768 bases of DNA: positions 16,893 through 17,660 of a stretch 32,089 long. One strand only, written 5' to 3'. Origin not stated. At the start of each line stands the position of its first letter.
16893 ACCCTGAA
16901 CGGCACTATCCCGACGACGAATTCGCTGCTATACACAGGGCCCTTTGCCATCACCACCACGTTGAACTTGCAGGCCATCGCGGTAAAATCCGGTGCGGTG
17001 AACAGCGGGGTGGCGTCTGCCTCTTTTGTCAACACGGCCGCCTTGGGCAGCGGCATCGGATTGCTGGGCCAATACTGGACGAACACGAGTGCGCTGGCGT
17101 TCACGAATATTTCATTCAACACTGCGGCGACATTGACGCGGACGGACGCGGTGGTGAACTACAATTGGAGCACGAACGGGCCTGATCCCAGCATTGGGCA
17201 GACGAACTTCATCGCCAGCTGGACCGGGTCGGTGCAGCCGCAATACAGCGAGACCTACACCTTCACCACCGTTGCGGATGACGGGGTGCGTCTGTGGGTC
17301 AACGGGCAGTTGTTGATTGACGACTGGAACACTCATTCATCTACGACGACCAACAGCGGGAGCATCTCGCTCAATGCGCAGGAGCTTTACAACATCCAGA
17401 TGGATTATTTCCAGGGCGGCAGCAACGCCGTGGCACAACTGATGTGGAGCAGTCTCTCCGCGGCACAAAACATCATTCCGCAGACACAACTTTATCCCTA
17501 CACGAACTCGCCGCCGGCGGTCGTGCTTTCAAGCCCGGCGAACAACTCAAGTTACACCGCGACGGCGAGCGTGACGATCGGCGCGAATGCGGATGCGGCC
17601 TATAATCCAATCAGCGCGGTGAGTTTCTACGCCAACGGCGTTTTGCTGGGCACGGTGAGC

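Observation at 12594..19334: Giant chimeric surface protein embedded in the middle of a glycan-assembly locus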

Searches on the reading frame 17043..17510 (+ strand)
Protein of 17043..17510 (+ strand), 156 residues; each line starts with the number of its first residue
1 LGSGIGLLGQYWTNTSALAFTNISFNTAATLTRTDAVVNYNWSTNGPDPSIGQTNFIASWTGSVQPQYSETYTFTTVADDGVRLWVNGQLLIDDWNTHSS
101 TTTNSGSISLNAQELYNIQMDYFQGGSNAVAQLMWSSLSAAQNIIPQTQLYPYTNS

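Call 83: search_solved_structures(query=window:17043-17510:+, max_evalue=1e-10, show_alignments=2)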
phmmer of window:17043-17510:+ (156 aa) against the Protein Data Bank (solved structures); distinct sequences matched with E-value up to 1e-10: 2.
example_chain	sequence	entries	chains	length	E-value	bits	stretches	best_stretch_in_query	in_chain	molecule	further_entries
6qe7_A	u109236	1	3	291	1.9e-65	222.9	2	2-153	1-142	Anti-sigma-I factor RsgI3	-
6qdi_A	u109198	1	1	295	6.4e-49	169.3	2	20-152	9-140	PA14 domain-containing protein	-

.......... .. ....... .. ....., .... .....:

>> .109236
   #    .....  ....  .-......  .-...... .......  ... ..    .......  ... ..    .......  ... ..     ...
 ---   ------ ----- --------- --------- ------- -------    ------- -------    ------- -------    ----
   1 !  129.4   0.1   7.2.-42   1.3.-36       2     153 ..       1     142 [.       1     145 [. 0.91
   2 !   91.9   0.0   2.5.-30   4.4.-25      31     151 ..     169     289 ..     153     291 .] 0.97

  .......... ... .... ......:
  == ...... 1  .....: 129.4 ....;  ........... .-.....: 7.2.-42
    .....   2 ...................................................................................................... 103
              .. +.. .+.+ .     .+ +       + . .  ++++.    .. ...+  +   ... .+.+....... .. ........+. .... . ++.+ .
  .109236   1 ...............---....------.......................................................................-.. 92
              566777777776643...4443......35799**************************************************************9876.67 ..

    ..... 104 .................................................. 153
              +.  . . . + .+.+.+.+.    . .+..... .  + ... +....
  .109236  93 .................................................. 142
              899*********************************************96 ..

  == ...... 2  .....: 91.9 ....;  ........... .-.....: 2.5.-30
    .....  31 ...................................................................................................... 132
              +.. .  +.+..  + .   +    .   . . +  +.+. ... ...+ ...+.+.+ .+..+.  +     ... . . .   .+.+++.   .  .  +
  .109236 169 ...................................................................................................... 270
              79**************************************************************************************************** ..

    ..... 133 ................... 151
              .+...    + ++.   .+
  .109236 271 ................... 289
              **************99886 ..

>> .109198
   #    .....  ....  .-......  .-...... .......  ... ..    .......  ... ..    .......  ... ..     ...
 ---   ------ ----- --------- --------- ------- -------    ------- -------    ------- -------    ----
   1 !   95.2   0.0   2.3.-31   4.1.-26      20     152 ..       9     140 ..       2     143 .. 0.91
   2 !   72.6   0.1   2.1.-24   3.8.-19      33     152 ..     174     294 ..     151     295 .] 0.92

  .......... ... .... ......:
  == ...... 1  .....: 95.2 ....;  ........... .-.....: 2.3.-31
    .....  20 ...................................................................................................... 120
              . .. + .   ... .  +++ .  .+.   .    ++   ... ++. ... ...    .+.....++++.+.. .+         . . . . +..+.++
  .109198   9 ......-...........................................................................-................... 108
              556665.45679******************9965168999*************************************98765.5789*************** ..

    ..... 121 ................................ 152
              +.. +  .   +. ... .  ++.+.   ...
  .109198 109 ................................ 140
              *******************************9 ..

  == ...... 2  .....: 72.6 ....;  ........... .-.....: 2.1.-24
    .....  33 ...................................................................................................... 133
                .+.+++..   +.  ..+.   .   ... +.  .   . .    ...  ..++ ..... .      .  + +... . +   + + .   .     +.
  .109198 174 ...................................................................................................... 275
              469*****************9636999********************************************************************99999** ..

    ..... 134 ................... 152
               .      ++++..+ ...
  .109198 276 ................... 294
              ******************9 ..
